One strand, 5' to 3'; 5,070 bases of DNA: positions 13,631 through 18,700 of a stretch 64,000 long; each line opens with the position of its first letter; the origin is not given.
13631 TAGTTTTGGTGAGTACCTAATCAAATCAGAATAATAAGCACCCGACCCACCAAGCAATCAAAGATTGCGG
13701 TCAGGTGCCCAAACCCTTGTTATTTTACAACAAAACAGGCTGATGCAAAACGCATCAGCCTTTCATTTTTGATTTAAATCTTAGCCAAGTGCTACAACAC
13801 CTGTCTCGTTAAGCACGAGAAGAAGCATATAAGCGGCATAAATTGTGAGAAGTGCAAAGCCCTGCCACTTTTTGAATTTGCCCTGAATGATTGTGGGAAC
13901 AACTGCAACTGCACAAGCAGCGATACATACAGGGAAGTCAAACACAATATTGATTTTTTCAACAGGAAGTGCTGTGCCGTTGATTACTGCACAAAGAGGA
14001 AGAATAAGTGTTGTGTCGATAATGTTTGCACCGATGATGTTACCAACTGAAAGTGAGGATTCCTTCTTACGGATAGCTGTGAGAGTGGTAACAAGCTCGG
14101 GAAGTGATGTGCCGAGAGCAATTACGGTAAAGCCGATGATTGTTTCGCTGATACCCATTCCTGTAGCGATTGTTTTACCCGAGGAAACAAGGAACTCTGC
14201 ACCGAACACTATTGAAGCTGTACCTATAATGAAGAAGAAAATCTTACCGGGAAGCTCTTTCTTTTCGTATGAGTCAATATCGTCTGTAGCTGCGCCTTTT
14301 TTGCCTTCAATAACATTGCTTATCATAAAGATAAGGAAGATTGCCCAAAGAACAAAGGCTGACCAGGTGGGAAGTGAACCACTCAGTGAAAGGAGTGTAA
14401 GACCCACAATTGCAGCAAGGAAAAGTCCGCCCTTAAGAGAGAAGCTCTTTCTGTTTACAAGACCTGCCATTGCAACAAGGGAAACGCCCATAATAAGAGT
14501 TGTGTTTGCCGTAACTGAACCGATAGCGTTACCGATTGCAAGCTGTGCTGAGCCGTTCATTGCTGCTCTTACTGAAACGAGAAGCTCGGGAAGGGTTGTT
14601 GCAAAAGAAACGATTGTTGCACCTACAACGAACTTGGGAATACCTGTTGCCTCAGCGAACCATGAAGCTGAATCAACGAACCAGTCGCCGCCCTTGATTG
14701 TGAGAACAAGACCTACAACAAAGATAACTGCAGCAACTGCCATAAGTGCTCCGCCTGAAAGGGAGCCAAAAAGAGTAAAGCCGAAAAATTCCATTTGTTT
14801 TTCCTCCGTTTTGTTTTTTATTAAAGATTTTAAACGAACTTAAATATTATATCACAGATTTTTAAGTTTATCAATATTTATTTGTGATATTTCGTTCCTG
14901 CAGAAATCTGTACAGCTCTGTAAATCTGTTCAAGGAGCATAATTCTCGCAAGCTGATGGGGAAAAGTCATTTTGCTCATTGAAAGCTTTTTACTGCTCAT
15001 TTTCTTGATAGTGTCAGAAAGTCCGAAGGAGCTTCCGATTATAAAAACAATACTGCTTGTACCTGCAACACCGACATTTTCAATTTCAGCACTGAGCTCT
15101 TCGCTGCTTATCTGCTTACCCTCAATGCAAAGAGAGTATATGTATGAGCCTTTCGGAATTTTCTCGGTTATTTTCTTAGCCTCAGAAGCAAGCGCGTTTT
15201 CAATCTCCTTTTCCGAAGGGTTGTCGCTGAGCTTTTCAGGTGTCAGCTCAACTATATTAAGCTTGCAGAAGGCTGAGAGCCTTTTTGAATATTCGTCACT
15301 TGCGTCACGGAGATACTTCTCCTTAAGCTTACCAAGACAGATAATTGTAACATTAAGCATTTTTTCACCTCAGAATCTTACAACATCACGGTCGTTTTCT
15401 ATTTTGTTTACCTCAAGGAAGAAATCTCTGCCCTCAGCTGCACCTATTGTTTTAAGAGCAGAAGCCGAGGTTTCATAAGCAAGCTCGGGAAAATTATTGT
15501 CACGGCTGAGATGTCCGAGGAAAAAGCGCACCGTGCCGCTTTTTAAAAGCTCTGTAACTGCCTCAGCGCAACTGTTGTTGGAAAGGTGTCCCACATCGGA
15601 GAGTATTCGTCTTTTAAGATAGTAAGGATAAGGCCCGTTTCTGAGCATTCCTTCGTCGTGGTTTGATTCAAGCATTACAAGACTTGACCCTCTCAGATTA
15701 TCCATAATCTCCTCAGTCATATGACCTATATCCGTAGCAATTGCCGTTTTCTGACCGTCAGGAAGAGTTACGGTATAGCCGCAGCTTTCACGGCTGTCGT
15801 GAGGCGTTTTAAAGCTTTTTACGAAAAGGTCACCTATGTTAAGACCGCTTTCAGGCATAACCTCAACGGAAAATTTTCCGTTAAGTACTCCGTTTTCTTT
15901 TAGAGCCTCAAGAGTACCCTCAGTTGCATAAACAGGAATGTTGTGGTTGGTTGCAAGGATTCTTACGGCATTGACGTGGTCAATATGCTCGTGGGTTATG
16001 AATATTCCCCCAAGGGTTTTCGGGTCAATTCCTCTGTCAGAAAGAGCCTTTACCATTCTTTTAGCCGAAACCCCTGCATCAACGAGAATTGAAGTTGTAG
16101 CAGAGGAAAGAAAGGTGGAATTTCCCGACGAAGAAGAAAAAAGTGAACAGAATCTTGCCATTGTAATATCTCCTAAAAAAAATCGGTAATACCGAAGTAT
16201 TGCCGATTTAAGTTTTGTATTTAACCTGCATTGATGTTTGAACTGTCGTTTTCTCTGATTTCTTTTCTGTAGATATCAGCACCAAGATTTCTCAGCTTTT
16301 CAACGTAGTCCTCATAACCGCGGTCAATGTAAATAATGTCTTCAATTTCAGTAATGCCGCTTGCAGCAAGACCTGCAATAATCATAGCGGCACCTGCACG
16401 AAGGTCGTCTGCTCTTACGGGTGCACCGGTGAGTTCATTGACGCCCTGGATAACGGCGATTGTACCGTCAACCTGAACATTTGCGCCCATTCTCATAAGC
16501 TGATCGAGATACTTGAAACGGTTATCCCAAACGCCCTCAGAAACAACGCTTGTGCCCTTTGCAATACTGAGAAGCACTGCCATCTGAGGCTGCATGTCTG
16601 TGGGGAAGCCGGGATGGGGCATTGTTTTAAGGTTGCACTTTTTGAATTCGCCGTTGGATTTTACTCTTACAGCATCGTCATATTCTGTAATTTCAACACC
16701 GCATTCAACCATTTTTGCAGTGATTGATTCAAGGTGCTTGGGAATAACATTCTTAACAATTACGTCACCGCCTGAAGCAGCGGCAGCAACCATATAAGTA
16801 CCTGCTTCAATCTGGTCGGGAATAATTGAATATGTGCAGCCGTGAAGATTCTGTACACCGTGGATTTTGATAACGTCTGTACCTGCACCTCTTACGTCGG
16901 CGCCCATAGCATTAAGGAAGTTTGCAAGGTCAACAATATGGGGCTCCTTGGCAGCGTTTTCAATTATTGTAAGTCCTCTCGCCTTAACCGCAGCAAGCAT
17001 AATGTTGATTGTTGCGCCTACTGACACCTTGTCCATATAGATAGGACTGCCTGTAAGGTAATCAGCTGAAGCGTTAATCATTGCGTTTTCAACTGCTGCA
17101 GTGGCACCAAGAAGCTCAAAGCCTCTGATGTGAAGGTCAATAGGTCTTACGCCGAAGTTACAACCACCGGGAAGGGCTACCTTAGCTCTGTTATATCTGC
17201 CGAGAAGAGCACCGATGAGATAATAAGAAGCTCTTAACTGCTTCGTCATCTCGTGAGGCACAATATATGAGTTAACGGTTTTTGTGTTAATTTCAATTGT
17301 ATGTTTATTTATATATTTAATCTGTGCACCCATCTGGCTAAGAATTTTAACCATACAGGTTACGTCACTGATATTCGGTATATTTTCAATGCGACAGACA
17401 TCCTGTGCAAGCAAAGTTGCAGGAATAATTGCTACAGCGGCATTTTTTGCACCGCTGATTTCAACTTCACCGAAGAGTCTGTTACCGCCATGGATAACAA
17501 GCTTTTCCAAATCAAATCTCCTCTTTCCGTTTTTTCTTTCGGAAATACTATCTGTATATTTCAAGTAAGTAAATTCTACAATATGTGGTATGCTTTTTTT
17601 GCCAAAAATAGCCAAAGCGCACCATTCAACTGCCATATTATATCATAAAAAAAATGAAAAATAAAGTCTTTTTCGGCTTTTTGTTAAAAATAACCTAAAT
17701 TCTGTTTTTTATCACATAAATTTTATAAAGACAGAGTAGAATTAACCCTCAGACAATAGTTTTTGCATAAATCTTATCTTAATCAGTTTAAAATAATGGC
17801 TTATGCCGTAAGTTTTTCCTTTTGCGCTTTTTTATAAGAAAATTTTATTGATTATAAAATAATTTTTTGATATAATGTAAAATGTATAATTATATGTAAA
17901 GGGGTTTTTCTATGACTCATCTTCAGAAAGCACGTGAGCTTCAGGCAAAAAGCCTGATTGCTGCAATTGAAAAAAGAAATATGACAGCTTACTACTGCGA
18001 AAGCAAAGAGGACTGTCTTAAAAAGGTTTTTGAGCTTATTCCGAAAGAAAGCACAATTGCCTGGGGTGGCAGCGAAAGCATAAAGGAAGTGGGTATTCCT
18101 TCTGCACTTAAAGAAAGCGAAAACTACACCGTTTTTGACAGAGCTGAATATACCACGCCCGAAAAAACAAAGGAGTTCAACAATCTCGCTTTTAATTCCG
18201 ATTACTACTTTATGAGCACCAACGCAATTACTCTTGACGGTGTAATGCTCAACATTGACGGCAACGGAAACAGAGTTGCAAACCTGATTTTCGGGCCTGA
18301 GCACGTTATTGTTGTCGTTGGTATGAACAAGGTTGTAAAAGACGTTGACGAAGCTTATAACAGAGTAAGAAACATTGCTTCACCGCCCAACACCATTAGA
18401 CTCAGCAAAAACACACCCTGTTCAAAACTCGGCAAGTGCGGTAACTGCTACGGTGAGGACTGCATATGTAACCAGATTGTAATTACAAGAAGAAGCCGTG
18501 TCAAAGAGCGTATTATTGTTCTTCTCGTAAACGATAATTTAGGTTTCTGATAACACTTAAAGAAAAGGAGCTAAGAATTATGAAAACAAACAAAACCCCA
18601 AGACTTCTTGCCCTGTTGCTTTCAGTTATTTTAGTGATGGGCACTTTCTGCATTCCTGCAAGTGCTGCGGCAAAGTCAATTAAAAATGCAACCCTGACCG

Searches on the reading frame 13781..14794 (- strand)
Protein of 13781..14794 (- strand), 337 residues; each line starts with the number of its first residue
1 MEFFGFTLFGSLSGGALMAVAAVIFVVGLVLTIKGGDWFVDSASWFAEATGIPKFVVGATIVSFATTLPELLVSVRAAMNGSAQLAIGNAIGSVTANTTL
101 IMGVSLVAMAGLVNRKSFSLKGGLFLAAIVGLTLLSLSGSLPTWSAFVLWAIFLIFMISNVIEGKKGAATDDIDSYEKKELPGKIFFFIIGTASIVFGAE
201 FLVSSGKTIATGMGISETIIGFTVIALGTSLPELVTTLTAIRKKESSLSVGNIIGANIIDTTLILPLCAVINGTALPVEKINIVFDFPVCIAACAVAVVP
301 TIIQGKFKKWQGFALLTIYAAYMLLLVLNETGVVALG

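Call 40: search_protein_families(library=pfam, max_evalue=0.00001, proteins=[window:13781-14794:-])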
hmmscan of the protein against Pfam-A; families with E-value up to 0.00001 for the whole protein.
window:13781-14794:- (337 aa): 1 family
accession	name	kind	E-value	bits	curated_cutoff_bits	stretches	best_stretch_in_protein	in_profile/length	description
PF01699.29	Na_Ca_ex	-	9.7e-58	194.9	24.9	2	185-327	3-150/151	Sodium/calcium exchanger protein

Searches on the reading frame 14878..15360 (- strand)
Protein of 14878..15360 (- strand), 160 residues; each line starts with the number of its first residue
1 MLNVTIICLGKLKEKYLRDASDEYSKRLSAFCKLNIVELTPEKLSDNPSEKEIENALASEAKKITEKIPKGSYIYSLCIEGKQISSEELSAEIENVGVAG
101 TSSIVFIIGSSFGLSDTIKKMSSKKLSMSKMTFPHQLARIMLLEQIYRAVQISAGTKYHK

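Call 40: search_protein_families(library=pfam, max_evalue=0.00001, proteins=[window:14878-15360:-])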
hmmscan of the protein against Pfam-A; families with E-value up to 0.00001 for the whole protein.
window:14878-15360:- (160 aa): 1 family
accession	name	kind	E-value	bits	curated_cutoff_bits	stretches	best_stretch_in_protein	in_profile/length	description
PF02590.22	SPOUT_MTase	-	2.6e-54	183.9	27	1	3-159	2-154/154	Predicted SPOUT methyltransferase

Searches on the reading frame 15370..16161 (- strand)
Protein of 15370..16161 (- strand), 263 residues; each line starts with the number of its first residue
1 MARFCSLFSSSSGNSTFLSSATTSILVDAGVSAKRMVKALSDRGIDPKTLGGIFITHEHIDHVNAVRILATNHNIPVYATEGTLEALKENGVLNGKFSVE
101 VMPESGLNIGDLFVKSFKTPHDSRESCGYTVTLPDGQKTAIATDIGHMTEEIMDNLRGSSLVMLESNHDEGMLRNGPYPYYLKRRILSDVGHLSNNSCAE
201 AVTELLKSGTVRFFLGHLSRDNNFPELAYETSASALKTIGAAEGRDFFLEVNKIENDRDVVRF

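Call 41: search_protein_families(library=pfam, max_evalue=0.00001, proteins=[window:15370-16161:-])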
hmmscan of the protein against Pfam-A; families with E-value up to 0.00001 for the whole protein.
window:15370-16161:- (263 aa): 2 families
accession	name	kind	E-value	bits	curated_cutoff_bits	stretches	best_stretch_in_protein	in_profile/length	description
PF12706.13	Lactamase_B_2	-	7.3e-21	75.1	27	1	24-205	2-190/200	Beta-lactamase superfamily domain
PF00753.33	Lactamase_B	-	2.6e-16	60.6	22.7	1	12-217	5-196/196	Metallo-beta-lactamase superfamily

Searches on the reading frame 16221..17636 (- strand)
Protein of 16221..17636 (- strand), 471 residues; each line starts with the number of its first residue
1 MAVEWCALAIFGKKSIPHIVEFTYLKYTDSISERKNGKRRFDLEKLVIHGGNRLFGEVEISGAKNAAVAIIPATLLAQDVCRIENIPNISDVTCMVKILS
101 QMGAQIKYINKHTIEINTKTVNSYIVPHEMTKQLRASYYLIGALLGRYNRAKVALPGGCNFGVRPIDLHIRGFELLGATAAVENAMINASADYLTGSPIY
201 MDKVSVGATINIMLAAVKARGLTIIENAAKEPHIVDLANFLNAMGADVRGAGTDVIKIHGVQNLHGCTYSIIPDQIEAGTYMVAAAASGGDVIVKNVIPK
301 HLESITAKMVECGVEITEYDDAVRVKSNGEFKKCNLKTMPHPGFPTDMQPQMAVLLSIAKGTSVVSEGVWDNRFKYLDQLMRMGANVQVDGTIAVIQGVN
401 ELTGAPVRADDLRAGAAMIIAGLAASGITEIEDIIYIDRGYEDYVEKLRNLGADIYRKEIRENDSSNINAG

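Call 41: search_protein_families(library=pfam, max_evalue=0.00001, proteins=[window:16221-17636:-])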
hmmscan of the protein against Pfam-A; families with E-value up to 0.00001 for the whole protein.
window:16221-17636:- (471 aa): 1 family
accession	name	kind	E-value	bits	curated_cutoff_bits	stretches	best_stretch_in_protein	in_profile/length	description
PF00275.25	EPSP_synthase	-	5.2e-101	338.8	22.8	1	49-448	2-417/417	EPSP synthase (3-phosphoshikimate 1-carboxyvinyltransferase)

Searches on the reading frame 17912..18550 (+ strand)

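Call 41: search_protein_families(library=pfam, max_evalue=0.00001, proteins=[window:17912-18550:+])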
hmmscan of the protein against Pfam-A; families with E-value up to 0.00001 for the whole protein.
window:17912-18550:+ (212 aa): 1 family
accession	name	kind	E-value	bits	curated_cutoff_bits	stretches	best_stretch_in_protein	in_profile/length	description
PF02589.21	LUD_dom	-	8.9e-46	156.4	22.6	1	15-206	4-189/189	LUD domain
